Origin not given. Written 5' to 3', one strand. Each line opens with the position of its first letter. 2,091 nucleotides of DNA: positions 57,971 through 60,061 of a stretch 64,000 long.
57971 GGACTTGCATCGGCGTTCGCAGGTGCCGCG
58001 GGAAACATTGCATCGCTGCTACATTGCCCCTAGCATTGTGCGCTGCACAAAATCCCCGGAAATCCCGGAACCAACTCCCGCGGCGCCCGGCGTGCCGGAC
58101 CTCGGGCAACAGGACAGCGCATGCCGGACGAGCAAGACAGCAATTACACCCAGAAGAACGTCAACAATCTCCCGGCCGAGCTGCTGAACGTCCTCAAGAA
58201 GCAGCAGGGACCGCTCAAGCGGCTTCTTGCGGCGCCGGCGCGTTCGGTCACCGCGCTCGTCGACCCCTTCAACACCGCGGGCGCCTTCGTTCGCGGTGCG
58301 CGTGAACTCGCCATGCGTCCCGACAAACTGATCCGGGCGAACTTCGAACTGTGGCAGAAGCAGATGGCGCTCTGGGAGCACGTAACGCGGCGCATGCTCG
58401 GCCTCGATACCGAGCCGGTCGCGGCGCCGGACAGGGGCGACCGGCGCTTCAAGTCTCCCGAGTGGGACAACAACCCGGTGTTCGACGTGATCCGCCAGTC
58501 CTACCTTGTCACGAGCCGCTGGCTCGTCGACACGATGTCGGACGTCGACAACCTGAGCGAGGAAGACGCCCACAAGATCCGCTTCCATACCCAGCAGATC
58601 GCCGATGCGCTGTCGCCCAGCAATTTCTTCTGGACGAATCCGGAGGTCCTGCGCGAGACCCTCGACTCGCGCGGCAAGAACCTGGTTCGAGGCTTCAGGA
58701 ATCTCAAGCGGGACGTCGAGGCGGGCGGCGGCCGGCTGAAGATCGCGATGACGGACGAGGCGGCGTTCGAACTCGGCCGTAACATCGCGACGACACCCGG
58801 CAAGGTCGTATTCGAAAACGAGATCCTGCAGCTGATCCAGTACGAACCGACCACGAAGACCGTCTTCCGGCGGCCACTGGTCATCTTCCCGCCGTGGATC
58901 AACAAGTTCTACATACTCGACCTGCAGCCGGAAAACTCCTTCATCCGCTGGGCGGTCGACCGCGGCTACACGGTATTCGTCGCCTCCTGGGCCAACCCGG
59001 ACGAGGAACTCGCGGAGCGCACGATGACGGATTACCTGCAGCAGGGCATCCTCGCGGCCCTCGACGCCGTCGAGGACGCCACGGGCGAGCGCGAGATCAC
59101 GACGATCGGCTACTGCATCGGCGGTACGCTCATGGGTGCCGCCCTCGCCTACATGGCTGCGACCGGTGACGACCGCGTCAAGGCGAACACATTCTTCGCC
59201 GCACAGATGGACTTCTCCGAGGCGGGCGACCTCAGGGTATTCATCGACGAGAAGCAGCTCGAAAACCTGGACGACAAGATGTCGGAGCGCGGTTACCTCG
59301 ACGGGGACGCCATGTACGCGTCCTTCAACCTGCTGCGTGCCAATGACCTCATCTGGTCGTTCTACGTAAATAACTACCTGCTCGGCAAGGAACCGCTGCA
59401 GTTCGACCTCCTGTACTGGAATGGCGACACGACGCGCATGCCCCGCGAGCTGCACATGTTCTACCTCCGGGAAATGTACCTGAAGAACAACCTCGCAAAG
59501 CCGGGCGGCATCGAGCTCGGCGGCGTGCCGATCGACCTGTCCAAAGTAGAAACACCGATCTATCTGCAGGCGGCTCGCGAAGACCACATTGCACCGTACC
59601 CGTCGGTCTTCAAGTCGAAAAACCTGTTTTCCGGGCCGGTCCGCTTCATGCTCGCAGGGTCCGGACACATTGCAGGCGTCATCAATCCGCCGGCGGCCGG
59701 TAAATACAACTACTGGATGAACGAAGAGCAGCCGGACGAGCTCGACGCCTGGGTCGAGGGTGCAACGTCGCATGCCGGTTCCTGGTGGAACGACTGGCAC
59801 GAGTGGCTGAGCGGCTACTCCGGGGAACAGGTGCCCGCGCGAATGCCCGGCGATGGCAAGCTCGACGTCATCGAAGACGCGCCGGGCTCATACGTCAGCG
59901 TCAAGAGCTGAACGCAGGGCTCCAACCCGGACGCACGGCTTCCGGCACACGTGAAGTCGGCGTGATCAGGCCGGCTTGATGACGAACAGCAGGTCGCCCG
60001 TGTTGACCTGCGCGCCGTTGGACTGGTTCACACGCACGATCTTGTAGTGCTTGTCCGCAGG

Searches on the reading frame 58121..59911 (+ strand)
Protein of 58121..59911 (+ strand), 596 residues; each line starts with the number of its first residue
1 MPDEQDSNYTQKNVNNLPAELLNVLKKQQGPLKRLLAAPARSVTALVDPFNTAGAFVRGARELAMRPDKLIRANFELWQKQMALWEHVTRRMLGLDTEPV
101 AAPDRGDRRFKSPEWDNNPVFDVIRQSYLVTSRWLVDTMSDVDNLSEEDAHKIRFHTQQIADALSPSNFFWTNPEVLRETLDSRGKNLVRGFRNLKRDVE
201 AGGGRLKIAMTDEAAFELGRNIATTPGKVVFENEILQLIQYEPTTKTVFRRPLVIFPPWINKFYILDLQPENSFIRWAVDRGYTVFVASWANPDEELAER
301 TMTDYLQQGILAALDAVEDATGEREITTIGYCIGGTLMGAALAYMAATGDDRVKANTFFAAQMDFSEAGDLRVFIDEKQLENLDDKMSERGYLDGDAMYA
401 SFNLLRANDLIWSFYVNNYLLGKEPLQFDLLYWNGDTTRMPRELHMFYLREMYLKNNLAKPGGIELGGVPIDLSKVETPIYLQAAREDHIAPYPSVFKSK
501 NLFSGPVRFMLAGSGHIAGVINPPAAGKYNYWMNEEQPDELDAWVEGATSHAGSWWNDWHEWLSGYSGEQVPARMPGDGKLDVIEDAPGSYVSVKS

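Call 84: search_protein_families(library=pfam, proteins=[window:58121-59911:+], max_evalue=0.0001)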
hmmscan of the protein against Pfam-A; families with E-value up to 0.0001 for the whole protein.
window:58121-59911:+ (596 aa): 2 families
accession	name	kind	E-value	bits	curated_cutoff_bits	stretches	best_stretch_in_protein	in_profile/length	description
PF07167.19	PhaC_N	-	7.3e-75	250.9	23.7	1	107-278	2-173/173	Poly-beta-hydroxybutyrate polymerase (PhaC) N-terminus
PF00561.26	Abhydrolase_1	-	1.4e-13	51.5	25.8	1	279-518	23-240/245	alpha/beta hydrolase fold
